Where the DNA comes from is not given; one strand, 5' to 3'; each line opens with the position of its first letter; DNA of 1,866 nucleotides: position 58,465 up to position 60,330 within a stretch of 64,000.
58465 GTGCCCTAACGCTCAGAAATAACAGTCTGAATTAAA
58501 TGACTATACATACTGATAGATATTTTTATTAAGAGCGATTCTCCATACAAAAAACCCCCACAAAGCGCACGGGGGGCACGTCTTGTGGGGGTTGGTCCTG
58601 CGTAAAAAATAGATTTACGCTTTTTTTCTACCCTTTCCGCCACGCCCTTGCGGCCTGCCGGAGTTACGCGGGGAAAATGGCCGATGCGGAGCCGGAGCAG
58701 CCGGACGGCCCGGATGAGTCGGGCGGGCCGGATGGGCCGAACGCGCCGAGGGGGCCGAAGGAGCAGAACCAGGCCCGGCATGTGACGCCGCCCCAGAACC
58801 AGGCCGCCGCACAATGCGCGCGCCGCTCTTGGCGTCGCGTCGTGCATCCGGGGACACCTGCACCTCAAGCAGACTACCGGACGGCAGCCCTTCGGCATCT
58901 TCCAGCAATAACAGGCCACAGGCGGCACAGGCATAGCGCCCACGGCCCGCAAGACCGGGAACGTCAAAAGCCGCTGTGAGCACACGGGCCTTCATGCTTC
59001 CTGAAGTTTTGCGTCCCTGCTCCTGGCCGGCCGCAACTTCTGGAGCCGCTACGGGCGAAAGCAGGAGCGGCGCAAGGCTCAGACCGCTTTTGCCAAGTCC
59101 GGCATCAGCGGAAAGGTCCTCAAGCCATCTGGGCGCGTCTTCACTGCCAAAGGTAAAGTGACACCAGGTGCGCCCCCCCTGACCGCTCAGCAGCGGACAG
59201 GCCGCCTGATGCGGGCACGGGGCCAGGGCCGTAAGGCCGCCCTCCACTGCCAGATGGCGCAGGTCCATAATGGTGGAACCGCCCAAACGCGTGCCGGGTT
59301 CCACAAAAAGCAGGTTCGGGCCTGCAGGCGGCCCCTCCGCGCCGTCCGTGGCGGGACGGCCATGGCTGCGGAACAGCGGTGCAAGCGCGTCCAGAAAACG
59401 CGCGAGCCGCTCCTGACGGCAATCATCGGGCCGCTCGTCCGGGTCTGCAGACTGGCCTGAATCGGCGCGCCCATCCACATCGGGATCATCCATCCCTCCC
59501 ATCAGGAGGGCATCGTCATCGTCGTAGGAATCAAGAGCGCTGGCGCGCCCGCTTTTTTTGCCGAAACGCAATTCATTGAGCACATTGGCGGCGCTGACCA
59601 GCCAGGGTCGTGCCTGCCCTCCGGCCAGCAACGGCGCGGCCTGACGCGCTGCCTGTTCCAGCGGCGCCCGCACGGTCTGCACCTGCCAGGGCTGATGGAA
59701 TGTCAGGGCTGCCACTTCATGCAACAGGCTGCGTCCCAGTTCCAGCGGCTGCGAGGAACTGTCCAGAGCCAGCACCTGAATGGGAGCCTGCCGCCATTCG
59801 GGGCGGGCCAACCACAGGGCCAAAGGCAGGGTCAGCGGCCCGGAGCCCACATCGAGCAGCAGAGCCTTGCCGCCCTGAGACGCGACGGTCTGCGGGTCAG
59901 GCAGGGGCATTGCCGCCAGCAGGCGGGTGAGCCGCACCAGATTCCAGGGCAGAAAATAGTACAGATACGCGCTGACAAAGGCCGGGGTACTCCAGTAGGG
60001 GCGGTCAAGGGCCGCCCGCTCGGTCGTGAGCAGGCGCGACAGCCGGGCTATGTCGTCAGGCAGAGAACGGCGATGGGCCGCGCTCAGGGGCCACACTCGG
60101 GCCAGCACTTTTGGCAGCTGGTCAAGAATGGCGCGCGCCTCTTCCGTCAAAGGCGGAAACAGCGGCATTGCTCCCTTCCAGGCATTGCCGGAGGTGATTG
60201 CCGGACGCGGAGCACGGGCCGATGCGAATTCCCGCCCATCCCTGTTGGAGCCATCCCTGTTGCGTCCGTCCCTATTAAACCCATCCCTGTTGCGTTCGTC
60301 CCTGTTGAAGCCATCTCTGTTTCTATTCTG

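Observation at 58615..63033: Translationally coupled pair: RACo-like 2Fe-2S/ASKHA ATPase and an Rsm22/METTL17-like methyltransferase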

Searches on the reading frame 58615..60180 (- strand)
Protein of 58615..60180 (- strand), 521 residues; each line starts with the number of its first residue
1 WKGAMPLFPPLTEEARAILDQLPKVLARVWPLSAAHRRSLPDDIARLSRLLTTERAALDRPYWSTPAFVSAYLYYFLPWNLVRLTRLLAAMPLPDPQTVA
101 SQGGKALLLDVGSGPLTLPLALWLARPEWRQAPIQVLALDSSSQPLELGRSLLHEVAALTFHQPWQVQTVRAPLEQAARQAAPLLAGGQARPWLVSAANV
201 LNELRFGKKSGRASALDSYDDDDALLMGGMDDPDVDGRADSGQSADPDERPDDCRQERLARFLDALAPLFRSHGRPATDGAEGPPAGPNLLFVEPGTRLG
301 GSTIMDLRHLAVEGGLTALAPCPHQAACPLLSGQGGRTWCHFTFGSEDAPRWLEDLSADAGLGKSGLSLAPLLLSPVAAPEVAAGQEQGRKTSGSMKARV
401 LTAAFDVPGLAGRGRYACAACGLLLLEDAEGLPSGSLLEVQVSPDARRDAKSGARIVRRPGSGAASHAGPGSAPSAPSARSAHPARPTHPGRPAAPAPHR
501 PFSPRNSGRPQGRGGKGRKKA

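Call 10: find_homologous_proteins(query=window:58615-60180:-)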
Query window:58615-60180:- (521 aa): 611 proteins with E <= 0.001 among 8000 candidates; the best 120 are listed.
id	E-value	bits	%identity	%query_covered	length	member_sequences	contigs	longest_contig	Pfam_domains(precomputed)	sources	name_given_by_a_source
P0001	0.0e+0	1149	100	100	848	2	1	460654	PF09243.17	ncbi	-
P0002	0.0e+0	1036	91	97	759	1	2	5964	PF09243.17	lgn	-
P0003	0.0e+0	1025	91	100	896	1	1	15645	PF09243.17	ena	-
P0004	0.0e+0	1012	90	100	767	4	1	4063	PF09243.17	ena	-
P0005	3.1e-297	1004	89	98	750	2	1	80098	PF09243.17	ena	-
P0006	2.9e-294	995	87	100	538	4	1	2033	PF09243.17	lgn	-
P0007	9.1e-289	977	85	100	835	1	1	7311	PF09243.17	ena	-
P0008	1.1e-288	976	85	100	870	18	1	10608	PF09243.17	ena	-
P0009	1.1e-246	838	77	100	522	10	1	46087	PF09243.17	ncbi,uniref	ncbi:MAG: small ribosomal subunit Rsm22 family protein [Desulfovibrio sp.]|uniref:small ribosomal su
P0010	9.8e-236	802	77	97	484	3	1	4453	PF09243.17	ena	-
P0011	2.2e-235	800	76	100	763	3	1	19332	PF09243.17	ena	-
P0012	3.2e-226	770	71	97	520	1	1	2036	PF09243.17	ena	-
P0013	1.0e-207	709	72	90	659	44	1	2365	PF09243.17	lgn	-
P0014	1.4e-207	709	70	90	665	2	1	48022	PF09243.17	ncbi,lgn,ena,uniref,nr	ncbi:small ribosomal subunit Rsm22 family protein [Desulfovibrio sp.]|uniref:small ribosomal subunit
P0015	6.9e-207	706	71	90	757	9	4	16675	PF09243.17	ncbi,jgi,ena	-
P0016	5.5e-205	700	71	90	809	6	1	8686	PF09243.17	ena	-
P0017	4.3e-204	697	72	88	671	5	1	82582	PF09243.17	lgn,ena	-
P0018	1.1e-194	666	71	83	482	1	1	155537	PF09243.17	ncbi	-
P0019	1.5e-180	619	62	93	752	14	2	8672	PF09243.17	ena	-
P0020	1.3e-178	613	59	98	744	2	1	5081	PF09243.17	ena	-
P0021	5.3e-178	611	61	94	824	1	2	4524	PF09243.17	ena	-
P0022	2.7e-177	609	65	88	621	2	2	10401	PF09243.17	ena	-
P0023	3.3e-177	608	62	94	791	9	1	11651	PF09243.17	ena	-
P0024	4.4e-177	608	65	88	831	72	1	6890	PF09243.17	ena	-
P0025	8.4e-177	607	65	88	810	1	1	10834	PF09243.17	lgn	-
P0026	8.6e-177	607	65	88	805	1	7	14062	PF09243.17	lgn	-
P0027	1.0e-176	607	65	88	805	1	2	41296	PF09243.17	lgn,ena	-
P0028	1.0e-176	607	65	87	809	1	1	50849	PF09243.17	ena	-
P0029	1.1e-176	607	60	94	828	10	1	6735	PF09243.17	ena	-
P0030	3.2e-176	605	64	88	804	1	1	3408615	PF09243.17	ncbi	ncbi:small ribosomal subunit Rsm22 family protein [Desulfovibrio sp. QI0434]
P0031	4.4e-176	605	65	88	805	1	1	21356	PF09243.17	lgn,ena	-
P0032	7.5e-176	604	65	88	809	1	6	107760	PF09243.17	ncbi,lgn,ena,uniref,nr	ncbi:small ribosomal subunit Rsm22 family protein [uncultured Desulfovibrio sp.]|uniref:small riboso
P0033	7.5e-176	604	65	88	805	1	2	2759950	PF09243.17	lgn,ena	-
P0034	7.5e-176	604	65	88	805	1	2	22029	PF09243.17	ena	-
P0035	8.1e-176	604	64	88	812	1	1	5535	PF09243.17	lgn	-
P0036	1.0e-175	603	65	88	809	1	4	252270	PF09243.17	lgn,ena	-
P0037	1.2e-175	603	64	88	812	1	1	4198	PF09243.17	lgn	-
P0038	1.7e-175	603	64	88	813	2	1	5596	PF09243.17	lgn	-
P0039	1.7e-175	603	65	88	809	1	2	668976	PF09243.17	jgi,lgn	-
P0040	1.9e-175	603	65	88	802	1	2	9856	PF09243.17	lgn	-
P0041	2.4e-175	602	65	88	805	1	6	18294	PF09243.17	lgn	-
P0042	2.4e-175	602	65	88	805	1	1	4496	PF09243.17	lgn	-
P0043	2.4e-175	602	65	88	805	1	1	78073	PF09243.17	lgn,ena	-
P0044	2.6e-175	602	64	88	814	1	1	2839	PF09243.17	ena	-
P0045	2.6e-175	602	65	88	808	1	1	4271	PF09243.17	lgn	-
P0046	2.6e-175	602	65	88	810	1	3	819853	PF09243.17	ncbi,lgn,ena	-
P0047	2.6e-175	602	65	88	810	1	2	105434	PF09243.17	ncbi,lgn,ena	ncbi:Mitochondrial small ribosomal subunit Rsm22 [anaerobic digester metagenome]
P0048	3.0e-175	602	64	88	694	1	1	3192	PF09243.17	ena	-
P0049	3.5e-175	602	64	88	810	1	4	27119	PF09243.17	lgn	-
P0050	3.9e-175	602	64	88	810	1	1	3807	PF09243.17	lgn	-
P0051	4.3e-175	601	64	88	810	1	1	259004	PF09243.17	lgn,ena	-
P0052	4.4e-175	601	65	88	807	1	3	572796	PF09243.17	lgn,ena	-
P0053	4.5e-175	601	64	88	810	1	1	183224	PF09243.17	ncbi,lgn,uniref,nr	ncbi:small ribosomal subunit Rsm22 family protein [Desulfovibrio desulfuricans]|uniref:small ribosom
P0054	4.6e-175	601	64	88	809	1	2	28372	PF09243.17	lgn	-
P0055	4.6e-175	601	64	88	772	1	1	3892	PF09243.17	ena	-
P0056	4.6e-175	601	64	88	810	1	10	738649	PF09243.17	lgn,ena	-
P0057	6.2e-175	601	64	88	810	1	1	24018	PF09243.17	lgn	-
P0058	6.4e-175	601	59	99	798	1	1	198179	PF09243.17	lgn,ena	-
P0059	7.4e-175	601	64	88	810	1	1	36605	PF09243.17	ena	-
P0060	7.4e-175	601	65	87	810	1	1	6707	PF09243.17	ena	-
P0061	7.4e-175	601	64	88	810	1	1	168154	PF09243.17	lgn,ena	-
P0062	8.0e-175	601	65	87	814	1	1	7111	PF09243.17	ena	-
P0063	8.0e-175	601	64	89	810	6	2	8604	PF09243.17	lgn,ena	-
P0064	1.0e-174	600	65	88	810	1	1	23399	PF09243.17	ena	-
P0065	1.1e-174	600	65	88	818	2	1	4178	PF09243.17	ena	-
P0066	1.1e-174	600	65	88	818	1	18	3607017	PF09243.17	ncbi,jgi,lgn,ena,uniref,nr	ncbi:conserved hypothetical protein [uncultured Desulfovibrio sp.]|uniref:Ribosomal small subunit Rs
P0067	1.3e-174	600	65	87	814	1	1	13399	PF09243.17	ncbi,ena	-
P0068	1.4e-174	600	65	88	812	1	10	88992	PF09243.17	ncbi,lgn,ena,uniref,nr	ncbi:small ribosomal subunit Rsm22 family protein [uncultured Desulfovibrio sp.]|uniref:small riboso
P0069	1.4e-174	600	65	87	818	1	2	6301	PF09243.17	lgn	-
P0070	1.5e-174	600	64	88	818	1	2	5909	PF09243.17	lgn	-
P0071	1.7e-174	599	64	88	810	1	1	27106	PF09243.17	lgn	-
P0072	1.8e-174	599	65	87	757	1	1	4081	PF09243.17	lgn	-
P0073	1.8e-174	599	65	88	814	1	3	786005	PF09243.17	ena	-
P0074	2.3e-174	599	64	88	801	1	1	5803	PF09243.17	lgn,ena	-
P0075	2.3e-174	599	65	88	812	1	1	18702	PF09243.17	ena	-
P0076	4.1e-174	598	65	88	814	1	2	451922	PF09243.17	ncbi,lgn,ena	-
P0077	6.8e-174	597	64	88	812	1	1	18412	PF09243.17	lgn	-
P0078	6.9e-174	597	59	99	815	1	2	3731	PF09243.17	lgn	-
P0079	9.0e-174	597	63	89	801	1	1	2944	PF09243.17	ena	-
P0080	1.1e-173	597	59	99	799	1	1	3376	PF09243.17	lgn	-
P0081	1.7e-173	596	58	100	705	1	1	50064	PF09243.17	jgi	-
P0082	5.0e-173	595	59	99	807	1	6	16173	PF09243.17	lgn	-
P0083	5.3e-173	594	62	90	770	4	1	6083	PF09243.17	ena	-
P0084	6.4e-173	594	59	99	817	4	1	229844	PF09243.17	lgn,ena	-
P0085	7.2e-173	594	59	99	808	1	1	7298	PF09243.17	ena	-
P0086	8.0e-173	594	63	88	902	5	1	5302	PF09243.17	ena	-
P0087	8.7e-173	594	59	99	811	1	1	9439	PF09243.17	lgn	-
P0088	1.0e-172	594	63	88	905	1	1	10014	PF09243.17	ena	-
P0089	1.6e-172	593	62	88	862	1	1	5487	PF09243.17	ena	-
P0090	9.3e-172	590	64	88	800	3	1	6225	PF09243.17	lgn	-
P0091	2.2e-170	586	58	98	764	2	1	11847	PF09243.17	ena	-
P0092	3.3e-170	585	58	99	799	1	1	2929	PF09243.17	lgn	-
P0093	1.6e-169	583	65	84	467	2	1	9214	PF09243.17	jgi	jgi:Predicted rRNA methylase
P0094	1.1e-167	577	60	89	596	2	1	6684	PF09243.17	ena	-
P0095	7.2e-155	535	62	88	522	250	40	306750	PF09243.17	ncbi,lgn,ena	-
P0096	1.0e-151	524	60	90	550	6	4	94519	PF09243.17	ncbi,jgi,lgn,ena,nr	ncbi:MAG: hypothetical protein E7022_06465 [Desulfovibrio desulfuricans]|nr:hypothetical protein [De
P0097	3.1e-150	519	59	91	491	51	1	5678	PF09243.17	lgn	-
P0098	8.3e-149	515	58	88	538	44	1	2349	PF09243.17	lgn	-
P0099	1.8e-146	507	61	87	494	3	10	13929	PF09243.17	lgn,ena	-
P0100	6.7e-142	492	58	85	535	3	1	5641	PF09243.17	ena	-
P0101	1.8e-141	490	77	45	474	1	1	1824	PF09243.17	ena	-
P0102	2.4e-141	490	59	90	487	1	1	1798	PF09243.17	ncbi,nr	ncbi:MAG: small ribosomal subunit Rsm22 family protein [Desulfovibrionaceae bacterium]|nr:small ribo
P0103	5.9e-139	482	57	88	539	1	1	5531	PF09243.17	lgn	-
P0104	5.9e-138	479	57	88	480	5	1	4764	PF09243.17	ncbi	-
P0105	8.4e-137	475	57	89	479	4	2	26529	PF09243.17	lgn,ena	-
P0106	7.2e-136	472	56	89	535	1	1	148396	PF09243.17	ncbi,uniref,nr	ncbi:small ribosomal subunit Rsm22 family protein [Desulfovibrio sp. ZJ200]|uniref:small ribosomal s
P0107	1.6e-135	471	57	89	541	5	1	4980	PF09243.17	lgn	-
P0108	2.0e-135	470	57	88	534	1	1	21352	PF09243.17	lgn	-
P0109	2.9e-135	470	54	88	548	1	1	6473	PF09243.17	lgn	-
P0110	7.2e-134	465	54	88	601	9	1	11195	PF09243.17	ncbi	-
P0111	1.0e-133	465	56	88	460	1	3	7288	PF09243.17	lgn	-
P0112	3.8e-133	463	55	87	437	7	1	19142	PF09243.17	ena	-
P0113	4.4e-133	463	55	88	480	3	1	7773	PF09243.17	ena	-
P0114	2.6e-132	460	66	64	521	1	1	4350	PF09243.17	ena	-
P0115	2.1e-131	457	55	88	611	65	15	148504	PF09243.17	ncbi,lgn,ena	-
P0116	2.5e-131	457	57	89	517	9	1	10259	PF09243.17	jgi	-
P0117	1.1e-130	455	54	88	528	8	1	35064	PF09243.17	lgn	-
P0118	2.7e-130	454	56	88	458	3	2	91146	PF09243.17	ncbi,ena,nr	ncbi:MAG: hypothetical protein IJD16_09505 [Desulfovibrio sp.]|nr:hypothetical protein [Desulfovibri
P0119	3.7e-130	453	55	88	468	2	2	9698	PF09243.17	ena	-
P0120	1.6e-127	444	57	86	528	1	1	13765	PF09243.17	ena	-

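Call 12: find_encoding_contigs(protein=P0001, flank=10000, max_places=3)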
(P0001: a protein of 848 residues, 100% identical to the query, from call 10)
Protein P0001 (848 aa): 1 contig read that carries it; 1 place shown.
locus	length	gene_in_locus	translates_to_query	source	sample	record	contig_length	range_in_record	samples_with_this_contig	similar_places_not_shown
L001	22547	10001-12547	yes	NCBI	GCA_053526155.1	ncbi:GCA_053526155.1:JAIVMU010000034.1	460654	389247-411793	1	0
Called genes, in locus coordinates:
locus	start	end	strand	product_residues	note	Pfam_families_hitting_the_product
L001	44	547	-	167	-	-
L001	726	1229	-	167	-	PF02572:CobA_CobO_BtuR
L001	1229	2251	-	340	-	PF04055:Radical_SAM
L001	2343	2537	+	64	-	-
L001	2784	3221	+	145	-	-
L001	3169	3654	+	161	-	-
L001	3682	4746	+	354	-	PF00586:AIRS, PF02769:AIRS_C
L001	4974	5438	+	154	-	PF03733:YccF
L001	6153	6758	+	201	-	PF08645:PNK3P, PF00702:Hydrolase, PF13419:HAD_2 (weak), PF13242:Hydrolase_like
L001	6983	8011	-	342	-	PF02154:FliM, PF01052:FliMN_C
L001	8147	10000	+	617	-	PF17651:Raco_middle, PF14574:RACo_C_ter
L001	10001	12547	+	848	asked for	PF09243:Rsm22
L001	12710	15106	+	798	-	PF00317:Ribonuc_red_lgN, PF02867:Ribonuc_red_lgC, PF12637:TSCPD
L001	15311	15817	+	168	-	PF04307:YdjM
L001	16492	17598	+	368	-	PF02353:CMAS, PF13489:Methyltransf_23, PF08241:Methyltransf_11, PF08242:Methyltransf_12, PF13649:Methyltransf_25, PF13847:Methyltransf_31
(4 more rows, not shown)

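Call 15: search_protein_representatives(protein=window:58615-60180:-)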
Query: 521 residues. Proteins with E-value up to 0.001 (for the whole library): 1625; up to 1e-10: 587; up to 1e-30: 338. The best 150 are listed.
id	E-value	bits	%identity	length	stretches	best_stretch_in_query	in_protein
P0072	5.7e-175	599.3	66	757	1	1-474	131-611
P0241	4.8e-108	378.4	52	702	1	1-492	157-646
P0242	8.2e-107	374.4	55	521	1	1-509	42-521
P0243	7.9e-102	357.9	54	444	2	11-215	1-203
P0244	3.3e-98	346.0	57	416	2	5-206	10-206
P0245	2.2e-97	343.3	51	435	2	1-207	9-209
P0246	1.2e-96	340.9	50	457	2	6-218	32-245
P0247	2.1e-96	340.0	51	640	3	2-191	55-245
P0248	6.9e-96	338.3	52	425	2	18-215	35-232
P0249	1.5e-95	337.2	53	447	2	1-211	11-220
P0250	4.8e-95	335.6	54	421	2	1-215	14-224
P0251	5.3e-95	335.4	54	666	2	1-188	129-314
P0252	8.6e-95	334.7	53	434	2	1-223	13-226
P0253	4.2e-94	332.4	50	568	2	5-221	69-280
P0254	1.3e-93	330.9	49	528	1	1-481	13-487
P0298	3.1e-73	263.6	47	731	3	10-232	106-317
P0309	1.4e-69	251.5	49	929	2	7-205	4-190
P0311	4.2e-69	249.9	43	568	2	7-205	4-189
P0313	8.2e-69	249.0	45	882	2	7-206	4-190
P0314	2.2e-68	247.6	43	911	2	7-205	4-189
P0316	2.3e-67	244.2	47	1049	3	7-206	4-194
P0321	2.0e-64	234.5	44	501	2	6-206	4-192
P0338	1.0e-58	215.6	45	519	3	14-211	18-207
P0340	3.0e-57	210.8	42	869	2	5-217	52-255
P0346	5.0e-56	206.8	42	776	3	12-180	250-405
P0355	6.7e-55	203.1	44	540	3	25-211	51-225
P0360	2.4e-54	201.3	42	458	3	7-210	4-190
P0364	6.1e-54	199.9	44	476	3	22-218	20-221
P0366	1.7e-53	198.4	46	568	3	5-227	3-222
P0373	6.6e-53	196.5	41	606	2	7-188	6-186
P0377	1.2e-52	195.7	42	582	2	25-206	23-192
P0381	2.8e-52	194.4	42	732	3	20-208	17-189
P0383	4.0e-52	193.9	43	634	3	27-332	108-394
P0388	2.5e-51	191.3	43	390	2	6-210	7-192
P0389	5.5e-51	190.2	42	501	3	8-196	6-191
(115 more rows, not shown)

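Call 16: search_protein_families(library=pfam, proteins=[P0309, P0313, P0314, P0316, P0340, P0346, P0381, P0298, P0311, P0373], max_evalue=0.001)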
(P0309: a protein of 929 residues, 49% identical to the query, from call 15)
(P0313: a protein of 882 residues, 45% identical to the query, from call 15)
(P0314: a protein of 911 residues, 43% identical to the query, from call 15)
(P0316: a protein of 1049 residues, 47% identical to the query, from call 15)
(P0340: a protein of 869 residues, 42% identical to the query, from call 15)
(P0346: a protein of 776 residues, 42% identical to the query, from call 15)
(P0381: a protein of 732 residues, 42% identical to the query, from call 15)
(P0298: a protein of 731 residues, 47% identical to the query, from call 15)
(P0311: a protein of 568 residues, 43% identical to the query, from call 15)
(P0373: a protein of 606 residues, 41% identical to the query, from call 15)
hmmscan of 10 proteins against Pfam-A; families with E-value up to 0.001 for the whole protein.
P0309 (929 aa): 1 family
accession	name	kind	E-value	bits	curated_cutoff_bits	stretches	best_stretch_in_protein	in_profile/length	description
PF09243.16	Rsm22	-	9.6e-13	48.6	23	1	102-271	38-186/275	Mitochondrial small ribosomal subunit Rsm22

P0313 (882 aa): 1 family
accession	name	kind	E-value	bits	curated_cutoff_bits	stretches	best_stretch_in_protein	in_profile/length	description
PF09243.16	Rsm22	-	1e-16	61.7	23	1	68-317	6-230/275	Mitochondrial small ribosomal subunit Rsm22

P0314 (911 aa): 1 family
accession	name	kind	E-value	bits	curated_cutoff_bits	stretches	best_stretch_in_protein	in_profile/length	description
PF09243.16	Rsm22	-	2.9e-16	60.2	23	1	94-316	31-229/275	Mitochondrial small ribosomal subunit Rsm22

P0316 (1049 aa): 1 family
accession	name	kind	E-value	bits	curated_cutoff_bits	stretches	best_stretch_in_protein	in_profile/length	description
PF09243.16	Rsm22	-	1.3e-12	48.1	23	1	94-274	31-186/275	Mitochondrial small ribosomal subunit Rsm22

P0340 (869 aa): 1 family
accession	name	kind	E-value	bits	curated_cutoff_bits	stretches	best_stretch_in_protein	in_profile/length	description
PF09243.16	Rsm22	-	5.7e-15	55.9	23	1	152-325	39-188/275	Mitochondrial small ribosomal subunit Rsm22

P0346 (776 aa): 1 family
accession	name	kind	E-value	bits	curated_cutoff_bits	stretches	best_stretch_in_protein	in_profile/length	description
PF09243.16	Rsm22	-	2.5e-07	30.9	23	1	521-567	132-178/275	Mitochondrial small ribosomal subunit Rsm22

P0381 (732 aa): 1 family
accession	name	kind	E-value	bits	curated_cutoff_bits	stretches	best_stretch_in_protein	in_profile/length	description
PF09243.16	Rsm22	-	1.8e-09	37.9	23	1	167-258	99-180/275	Mitochondrial small ribosomal subunit Rsm22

P0298 (731 aa): 1 family
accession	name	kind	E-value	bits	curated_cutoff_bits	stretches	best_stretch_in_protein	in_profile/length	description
PF09243.16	Rsm22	-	2.6e-08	34.1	23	1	336-388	137-192/275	Mitochondrial small ribosomal subunit Rsm22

P0311 (568 aa): 1 family
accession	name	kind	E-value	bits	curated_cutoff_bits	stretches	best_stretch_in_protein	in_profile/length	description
PF09243.16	Rsm22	-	1.1e-16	61.6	23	1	94-316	31-229/275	Mitochondrial small ribosomal subunit Rsm22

P0373 (606 aa): 1 family
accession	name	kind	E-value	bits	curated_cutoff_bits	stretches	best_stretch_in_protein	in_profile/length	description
PF09243.16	Rsm22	-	9.5e-10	38.8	23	1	105-274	38-187/275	Mitochondrial small ribosomal subunit Rsm22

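Call 18: find_related_loci(query=A1, collection=genome_contigs, flank=8000)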
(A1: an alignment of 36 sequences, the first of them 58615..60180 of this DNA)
Query A1 (521 aa) in genome_contigs; peptide patterns used: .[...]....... (x = any residue, [..] = any of these).
599 stretches matched a pattern (row limit reached: there are more); 461 encode a relative of the query (tblastn E <= 1e-3); the best 80 are kept; 80 distinct loci.
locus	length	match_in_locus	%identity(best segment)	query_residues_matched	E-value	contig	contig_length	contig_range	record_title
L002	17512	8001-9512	78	1-521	0e+0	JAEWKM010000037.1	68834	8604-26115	MAG: Proteobacteria bacterium isolate OH_PBrB_39 k127_189309, whole genome shotgun sequence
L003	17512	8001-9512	78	1-521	0e+0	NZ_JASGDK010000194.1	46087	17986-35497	MAG: Desulfovibrio sp. isolate 3M006 JMF-2106-05-0003A.bin.6_193, whole genome shotgun sequence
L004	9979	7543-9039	75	1-521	0e+0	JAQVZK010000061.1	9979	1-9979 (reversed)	MAG: Desulfovibrio sp. isolate STF2_171 NODE_20722_length_9979_cov_2.351705_Sandtown_F2, whole genome shotgun sequence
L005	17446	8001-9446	72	1-461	0e+0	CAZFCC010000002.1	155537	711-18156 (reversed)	MAG TPA_asm: uncultured Desulfovibrio sp. isolate SRP294416_co3_779 genome assembly, contig: NODE_30_length_155537_cov_1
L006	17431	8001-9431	71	1-462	0e+0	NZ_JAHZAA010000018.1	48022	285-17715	MAG: Desulfovibrio sp. isolate HRGM_Genome_1641 HRGM_Genome_1641_18, whole genome shotgun sequence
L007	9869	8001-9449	72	1-470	0e+0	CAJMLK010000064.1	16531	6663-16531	TPA_asm: uncultured bacterium isolate ERR1190746-bin.49 genome assembly, contig: NODE_2107_length_16531_cov_5.552015, wh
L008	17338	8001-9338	65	1-457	2e-174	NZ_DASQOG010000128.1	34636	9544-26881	MAG: Desulfovibrio sp. isolate SMAG_U10797 k141_136126, whole genome shotgun sequence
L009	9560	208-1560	64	1-462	2e-172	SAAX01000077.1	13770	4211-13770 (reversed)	MAG: Deltaproteobacteria bacterium isolate INTA.CYC.066 contig-100_3776, whole genome shotgun sequence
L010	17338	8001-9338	64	1-457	4e-171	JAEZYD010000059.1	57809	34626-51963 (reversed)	MAG: Proteobacteria bacterium isolate OH_PFB_223 k127_1055623, whole genome shotgun sequence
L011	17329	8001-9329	61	1-462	5e-152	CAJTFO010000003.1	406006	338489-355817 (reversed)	Desulfovibrionaceae bacterium isolate A70_62_DF_DSS genome assembly, contig: MGBC000161.3, whole genome shotgun sequence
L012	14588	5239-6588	60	1-469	2e-146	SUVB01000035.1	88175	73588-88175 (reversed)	MAG: Desulfovibrio desulfuricans isolate SIG61 k141_525172, whole genome shotgun sequence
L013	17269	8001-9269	57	1-464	9e-142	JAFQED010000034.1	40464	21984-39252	MAG: Desulfovibrio sp. isolate RGIG1737 Goat_Cecum-3__c459798, whole genome shotgun sequence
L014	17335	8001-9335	53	1-465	1e-138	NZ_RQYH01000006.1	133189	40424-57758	Desulfovibrio sp. OH1186_COT-070 scaffold_5, whole genome shotgun sequence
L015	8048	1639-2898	58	1-459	7e-138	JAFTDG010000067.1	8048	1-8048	MAG: Desulfovibrio sp. isolate RGIG3713 Goat_Rumen.Co__c1105327, whole genome shotgun sequence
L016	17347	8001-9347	59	1-467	2e-137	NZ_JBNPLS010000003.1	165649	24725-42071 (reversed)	Desulfovibrio sp. SGI.169 HD288_2, whole genome shotgun sequence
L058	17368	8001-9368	38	7-472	8e-89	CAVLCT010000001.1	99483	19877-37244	Bulleidia sp. isolate G02639-L1_cleanbin_000017 genome assembly, contig: Spades_G02639-L1_contig_49, whole genome shotgu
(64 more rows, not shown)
